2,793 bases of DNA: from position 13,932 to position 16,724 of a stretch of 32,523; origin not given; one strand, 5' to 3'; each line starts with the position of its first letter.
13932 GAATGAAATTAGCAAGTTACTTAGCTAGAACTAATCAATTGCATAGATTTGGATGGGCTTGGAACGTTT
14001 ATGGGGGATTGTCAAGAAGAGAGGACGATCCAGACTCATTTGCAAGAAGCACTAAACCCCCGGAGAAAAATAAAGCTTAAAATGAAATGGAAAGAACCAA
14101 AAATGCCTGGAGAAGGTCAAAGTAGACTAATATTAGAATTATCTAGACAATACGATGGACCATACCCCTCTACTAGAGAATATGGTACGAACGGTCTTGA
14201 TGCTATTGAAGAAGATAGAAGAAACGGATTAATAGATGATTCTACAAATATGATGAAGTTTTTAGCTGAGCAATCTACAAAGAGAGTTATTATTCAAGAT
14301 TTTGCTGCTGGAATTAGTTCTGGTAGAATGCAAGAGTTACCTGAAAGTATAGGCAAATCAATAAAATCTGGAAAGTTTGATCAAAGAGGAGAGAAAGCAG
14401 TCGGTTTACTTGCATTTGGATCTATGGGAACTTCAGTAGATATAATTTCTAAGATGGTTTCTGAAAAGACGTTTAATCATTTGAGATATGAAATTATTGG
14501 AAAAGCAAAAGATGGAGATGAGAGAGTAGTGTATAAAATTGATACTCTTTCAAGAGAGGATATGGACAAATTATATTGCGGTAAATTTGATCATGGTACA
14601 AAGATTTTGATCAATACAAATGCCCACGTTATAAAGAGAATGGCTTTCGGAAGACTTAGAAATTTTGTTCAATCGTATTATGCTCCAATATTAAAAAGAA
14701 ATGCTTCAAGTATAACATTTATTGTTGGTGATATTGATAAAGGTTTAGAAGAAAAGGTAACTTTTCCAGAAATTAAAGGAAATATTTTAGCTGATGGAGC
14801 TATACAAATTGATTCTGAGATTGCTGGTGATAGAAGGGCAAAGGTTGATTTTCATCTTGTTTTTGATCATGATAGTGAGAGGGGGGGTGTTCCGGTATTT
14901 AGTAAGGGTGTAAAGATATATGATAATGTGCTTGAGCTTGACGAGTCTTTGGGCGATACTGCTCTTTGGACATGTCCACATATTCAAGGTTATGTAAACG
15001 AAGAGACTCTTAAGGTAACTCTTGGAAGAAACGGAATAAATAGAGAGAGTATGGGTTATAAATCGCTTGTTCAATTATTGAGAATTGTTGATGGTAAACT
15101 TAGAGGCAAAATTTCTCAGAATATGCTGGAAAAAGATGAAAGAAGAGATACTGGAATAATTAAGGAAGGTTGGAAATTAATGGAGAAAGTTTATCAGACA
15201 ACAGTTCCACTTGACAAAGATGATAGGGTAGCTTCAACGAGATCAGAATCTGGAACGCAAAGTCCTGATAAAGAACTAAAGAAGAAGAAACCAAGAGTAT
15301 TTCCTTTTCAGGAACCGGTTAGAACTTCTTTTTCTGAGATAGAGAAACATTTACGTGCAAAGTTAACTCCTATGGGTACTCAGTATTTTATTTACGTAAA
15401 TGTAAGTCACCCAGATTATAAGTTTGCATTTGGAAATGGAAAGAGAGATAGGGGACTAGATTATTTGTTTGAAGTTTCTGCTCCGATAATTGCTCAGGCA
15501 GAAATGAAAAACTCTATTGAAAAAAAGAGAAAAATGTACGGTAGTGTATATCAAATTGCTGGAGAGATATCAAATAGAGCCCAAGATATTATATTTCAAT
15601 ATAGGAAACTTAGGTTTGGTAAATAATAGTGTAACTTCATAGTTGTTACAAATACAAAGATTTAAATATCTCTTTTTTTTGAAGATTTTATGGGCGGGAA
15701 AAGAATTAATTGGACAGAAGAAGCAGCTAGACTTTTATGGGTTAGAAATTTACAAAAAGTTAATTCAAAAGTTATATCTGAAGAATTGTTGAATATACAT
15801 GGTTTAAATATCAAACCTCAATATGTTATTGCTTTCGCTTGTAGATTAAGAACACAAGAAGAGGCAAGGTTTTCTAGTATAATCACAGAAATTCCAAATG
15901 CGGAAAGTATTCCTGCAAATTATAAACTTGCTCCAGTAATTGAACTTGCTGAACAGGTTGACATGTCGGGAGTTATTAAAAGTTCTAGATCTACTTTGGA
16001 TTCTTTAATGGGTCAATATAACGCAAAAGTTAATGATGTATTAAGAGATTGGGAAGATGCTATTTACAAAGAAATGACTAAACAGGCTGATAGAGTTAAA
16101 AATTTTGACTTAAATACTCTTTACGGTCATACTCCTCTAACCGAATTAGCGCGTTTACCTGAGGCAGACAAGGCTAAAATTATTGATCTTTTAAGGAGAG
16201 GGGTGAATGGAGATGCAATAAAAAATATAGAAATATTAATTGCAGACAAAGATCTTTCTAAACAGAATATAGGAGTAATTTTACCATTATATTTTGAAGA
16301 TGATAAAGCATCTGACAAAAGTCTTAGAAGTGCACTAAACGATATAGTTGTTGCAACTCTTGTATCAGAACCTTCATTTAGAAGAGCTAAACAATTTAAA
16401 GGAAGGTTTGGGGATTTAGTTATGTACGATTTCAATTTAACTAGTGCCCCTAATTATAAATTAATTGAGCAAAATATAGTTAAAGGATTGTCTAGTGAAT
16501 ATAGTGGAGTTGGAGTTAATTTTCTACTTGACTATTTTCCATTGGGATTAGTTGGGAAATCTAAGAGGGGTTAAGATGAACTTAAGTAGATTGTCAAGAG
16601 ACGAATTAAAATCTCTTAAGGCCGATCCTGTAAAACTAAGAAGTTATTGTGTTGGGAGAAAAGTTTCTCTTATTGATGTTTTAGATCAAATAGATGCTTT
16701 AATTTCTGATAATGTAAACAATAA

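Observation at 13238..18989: Orphan gene cluster built around a MutL/Top6B/MORC-like GHKL ATPase: candidate uncharacterised DNA-directed or defence-type system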

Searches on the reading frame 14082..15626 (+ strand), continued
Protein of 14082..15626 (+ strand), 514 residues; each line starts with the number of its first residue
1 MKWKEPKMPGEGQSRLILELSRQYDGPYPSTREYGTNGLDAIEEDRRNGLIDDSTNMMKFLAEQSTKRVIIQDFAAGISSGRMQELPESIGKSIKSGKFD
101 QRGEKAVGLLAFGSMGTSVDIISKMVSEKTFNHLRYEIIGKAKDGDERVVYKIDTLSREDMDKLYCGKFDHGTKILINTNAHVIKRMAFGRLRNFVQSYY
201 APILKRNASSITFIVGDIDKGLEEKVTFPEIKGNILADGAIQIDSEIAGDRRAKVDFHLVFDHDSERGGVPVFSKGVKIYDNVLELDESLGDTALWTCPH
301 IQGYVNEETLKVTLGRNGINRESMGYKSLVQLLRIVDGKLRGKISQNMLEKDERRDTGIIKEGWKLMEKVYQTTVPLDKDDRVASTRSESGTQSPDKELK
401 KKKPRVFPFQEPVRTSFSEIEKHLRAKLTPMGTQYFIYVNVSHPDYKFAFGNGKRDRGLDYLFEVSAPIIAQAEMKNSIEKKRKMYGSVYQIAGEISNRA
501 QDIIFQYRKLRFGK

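Call 77: search_protein_families(library=pfam, proteins=[L019:9875-12043:+, L020:9851-12304:+, L021:9902-12031:+, L040:857-2989:+, L036:4520-5707:+, L038:5701-7203:-, L038:7309-8655:+, L016:3336-4433:+, L001:5238-7052:-, L001:4232-5227:-], max_evalue=0.01)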
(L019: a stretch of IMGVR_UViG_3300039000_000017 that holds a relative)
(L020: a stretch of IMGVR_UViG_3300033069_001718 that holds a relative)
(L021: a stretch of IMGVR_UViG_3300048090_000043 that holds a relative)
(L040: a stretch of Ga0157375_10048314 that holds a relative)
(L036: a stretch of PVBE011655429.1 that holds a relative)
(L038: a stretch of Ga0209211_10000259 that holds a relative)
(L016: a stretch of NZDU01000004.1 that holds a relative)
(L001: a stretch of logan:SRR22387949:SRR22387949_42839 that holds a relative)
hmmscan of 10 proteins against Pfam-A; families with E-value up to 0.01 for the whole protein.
L019:9875-12043:+ (723 aa): 2 families
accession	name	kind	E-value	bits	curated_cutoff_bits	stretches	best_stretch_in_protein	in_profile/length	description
PF13589.12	HATPase_c_3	-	1.7e-09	38.3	25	1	63-162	6-104/137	Histidine kinase-, DNA gyrase B-, and HSP90-like ATPase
PF02518.31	HATPase_c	-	0.0024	18.7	26.4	1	63-145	9-86/111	Histidine kinase-, DNA gyrase B-, and HSP90-like ATPase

L020:9851-12304:+ (818 aa): 1 family
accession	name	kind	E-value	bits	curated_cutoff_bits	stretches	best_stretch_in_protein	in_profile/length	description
PF13589.12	HATPase_c_3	-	1.3e-07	32.2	25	1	49-152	6-101/137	Histidine kinase-, DNA gyrase B-, and HSP90-like ATPase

L021:9902-12031:+ (710 aa): 3 families
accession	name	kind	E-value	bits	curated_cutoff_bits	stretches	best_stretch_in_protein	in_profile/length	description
PF13589.12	HATPase_c_3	-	1.8e-09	38.1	25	1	55-157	7-108/137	Histidine kinase-, DNA gyrase B-, and HSP90-like ATPase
PF02518.31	HATPase_c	-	0.00032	21.5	26.4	1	55-183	10-108/111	Histidine kinase-, DNA gyrase B-, and HSP90-like ATPase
PF10307.15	HAD_SAK_1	-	0.0012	19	25.6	0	657-704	120-167/203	HAD domain family 1 in Swiss Army Knife RNA repair proteins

L040:857-2989:+ (711 aa): 2 families
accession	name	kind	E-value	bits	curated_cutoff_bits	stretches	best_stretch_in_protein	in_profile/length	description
PF13589.12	HATPase_c_3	-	8.8e-10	39.2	25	1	55-157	7-108/137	Histidine kinase-, DNA gyrase B-, and HSP90-like ATPase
PF02518.31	HATPase_c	-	0.00043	21.1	26.4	1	55-183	10-108/111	Histidine kinase-, DNA gyrase B-, and HSP90-like ATPase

L036:4520-5707:+ (396 aa): 0 families

L038:5701-7203:- (501 aa): 0 families

L038:7309-8655:+ (449 aa): 0 families

L016:3336-4433:+ (366 aa): 0 families

L001:5238-7052:- (604 aa): 3 families
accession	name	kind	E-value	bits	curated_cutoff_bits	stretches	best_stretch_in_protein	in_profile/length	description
PF12728.13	HTH_17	-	2.2e-11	44.3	27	0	471-515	2-49/51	Helix-turn-helix domain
PF13936.12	HTH_38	-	0.00036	20.6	27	0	461-491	11-41/44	Helix-turn-helix domain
PF07453.19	NUMOD1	-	0.0015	19.2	22.8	0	472-491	18-37/37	NUMOD1 domain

L001:4232-5227:- (331 aa): 0 families

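Call 84: search_dna_similar(query=window:14082-15626:+, collection=phages, mode=protein, max_evalue=0.001, max_rows=10)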
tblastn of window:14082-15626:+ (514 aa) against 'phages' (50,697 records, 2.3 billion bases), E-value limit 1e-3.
No match.

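Call 85: search_dna_similar(query=window:14082-15626:+, collection=plasmids, mode=protein, max_evalue=0.001, max_rows=10)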
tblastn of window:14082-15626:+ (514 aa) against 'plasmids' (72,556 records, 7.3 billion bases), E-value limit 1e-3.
No match.

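Call 88: fold_search(model_id=the predicted structure, library=viral)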
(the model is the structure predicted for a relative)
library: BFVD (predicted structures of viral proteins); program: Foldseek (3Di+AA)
matches with E <= 10: 746; with E <= 0.001: 80
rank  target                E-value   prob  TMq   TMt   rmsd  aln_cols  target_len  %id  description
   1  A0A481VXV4            6.2e-17  1.00  0.47  0.48  14.1       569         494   13  (no name in the UniProt tables at hand)
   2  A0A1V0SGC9            1.6e-15  1.00  0.48  0.37  20.8       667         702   10  Uncharacterized protein [Hokovirus HKV1]
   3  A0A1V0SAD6            8.0e-14  1.00  0.43  0.34  21.1       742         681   11  Heat shock protein 83 kDa [Catovirus CTV1]
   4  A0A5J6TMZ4            1.2e-11  1.00  0.40  0.30  10.9       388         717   16  (no name in the UniProt tables at hand)
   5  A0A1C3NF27            2.7e-11  1.00  0.38  0.30  14.3       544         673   10  (no name in the UniProt tables at hand)
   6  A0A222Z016            4.1e-11  1.00  0.41  0.35   8.0       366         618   15  RIIA lysis inhibitor [Salmonella phage ST11]
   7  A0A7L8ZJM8            5.1e-11  1.00  0.33  0.34  16.0       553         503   12  DNA topoisomerase (ATP-hydrolyzing) [Campylobacter phage F379]
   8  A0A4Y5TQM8            9.1e-11  1.00  0.43  0.32  14.2       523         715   11  Protector from prophage induced early lysis [Klebsiella phage Marfa]
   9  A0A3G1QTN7            1.5e-10  1.00  0.40  0.27  13.0       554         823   11  Putative rIIA-like protein [Erwinia phage phiEaP8]
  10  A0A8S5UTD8            2.1e-10  1.00  0.35  0.25  12.0       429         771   12  DNA topoisomerase (ATP-hydrolyzing) [Myoviridae sp. ctYA416]
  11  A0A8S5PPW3            3.1e-10  1.00  0.35  0.37  12.6       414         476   11  DNA topoisomerase (ATP-hydrolyzing) [Myoviridae sp. ctwwN25]
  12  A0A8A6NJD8            3.1e-10  1.00  0.41  0.30  16.1       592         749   10  RIIA protector from prophage-induced early lysis [Enterobacter phage PF-CE2]
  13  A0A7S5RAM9            3.4e-10  1.00  0.38  0.33  18.2       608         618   12  (no name in the UniProt tables at hand)
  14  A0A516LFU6            3.7e-10  1.00  0.42  0.28   7.7       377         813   15  (no name in the UniProt tables at hand)
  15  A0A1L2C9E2            3.7e-10  1.00  0.39  0.29  17.7       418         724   16  Uncharacterized protein [Pseudomonas phage ZC03]
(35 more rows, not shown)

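Call 111: search_protein_families(library=pfam, proteins=[L017:62-1210:+, L017:1244-1816:+, L014:131-1042:+, L014:1049-1930:-], max_evalue=0.01)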
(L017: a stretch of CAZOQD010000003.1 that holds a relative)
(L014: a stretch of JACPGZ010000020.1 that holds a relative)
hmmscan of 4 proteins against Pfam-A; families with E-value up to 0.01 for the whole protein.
L017:62-1210:+ (383 aa): 1 family
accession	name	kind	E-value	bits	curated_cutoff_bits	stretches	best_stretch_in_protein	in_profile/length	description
PF00589.27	Phage_integrase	-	2.9e-07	30.9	27.1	1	158-262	2-110/172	Phage integrase family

L017:1244-1816:+ (191 aa): 0 families

L014:131-1042:+ (304 aa): 6 families
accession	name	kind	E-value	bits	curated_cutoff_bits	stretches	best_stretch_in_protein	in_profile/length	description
PF01555.25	N6_N4_Mtase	-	2.4e-47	162.2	26.7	1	31-294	1-220/221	DNA methylase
PF02086.21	MethyltransfD12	-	0.0006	20.1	22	1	242-299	9-64/253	D12 class N6 adenine-specific DNA methyltransferase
PF13847.12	Methyltransf_31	-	0.00086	19.4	27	0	254-299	2-50/145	Methyltransferase domain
PF08241.18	Methyltransf_11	-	0.00097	20.2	21.2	0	264-299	5-40/95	Methyltransferase domain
PF01170.24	UPF0020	-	0.0011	19.1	22.3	0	23-49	116-140/197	RMKL-like, methyltransferase domain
PF13649.12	Methyltransf_25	-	0.0039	18.3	27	0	259-298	1-42/97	Methyltransferase domain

L014:1049-1930:- (294 aa): 3 families
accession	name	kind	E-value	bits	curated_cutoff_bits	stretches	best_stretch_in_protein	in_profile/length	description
PF09567.15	RE_MamI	-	2.5e-34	119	25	1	33-221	1-164/183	MamI restriction endonuclease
PF18551.6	TackOD1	-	1.4e-05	25.2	32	1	65-119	52-106/188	Thaumarchaeal output domain 1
PF13248.11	Zn_ribbon_3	-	0.00049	19.9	27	1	88-109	3-24/26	zinc-ribbon domain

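Call 113: search_protein_families(library=phrogs, proteins=[window:14082-15626:+, L038:7309-8655:+, L001:2991-4235:-, L001:4232-5227:-, L001:5238-7052:-, L038:5701-7203:-], max_evalue=0.01)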
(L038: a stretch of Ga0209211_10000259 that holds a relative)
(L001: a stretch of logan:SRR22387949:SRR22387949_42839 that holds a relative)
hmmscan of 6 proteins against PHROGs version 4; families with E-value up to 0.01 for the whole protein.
window:14082-15626:+ (514 aa): 0 families

L038:7309-8655:+ (449 aa): 0 families

L001:2991-4235:- (414 aa): 0 families

L001:4232-5227:- (331 aa): 0 families

L001:5238-7052:- (604 aa): 5 families
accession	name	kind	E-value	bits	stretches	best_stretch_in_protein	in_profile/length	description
phrog_2907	-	integration and excision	6e-05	24.4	0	467-501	3-37/117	excisionase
phrog_1190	-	transcription regulation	0.0014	19.4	0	544-570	126-152/167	RNA polymerase sigma factor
phrog_15534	-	DNA, RNA and nucleotide metabolism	0.0019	19.7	0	468-502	41-74/93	HTH DNA binding protein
phrog_7676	-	unknown function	0.0038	18.4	0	468-516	15-61/86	-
phrog_22784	-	unknown function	0.0091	17.3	0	454-512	3-60/76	-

L038:5701-7203:- (501 aa): 0 families

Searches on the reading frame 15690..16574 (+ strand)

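Call 3: search_protein_families(library=pfam, proteins=[window:15690-16574:+], max_evalue=1)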
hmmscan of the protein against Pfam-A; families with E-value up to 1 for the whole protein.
window:15690-16574:+ (294 aa): 1 family
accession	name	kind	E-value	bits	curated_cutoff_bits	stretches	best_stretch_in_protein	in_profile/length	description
PF08472.16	S6PP_C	-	0.03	14.6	34.4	1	67-140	40-112/133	Sucrose-6-phosphate phosphohydrolase C-terminal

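Call 4: search_protein_families(library=padloc, proteins=[window:15690-16574:+], max_evalue=1)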
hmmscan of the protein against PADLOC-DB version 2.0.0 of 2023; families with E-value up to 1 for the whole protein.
window:15690-16574:+ (294 aa): 0 families

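Call 5: search_protein_families(library=ncbifam, proteins=[window:15690-16574:+], max_evalue=1)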
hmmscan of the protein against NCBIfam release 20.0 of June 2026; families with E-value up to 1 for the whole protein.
window:15690-16574:+ (294 aa): 1 family
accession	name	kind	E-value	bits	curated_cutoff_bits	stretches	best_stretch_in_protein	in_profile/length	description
NF006687.0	PRK09234.1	equivalog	0.16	10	1018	1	81-178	429-528/849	bifunctional FO biosynthesis protein CofGH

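Call 113: search_protein_families(library=phrogs, proteins=[window:15690-16574:+], max_evalue=0.01)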
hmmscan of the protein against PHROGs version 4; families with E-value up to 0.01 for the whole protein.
window:15690-16574:+ (294 aa): 0 families
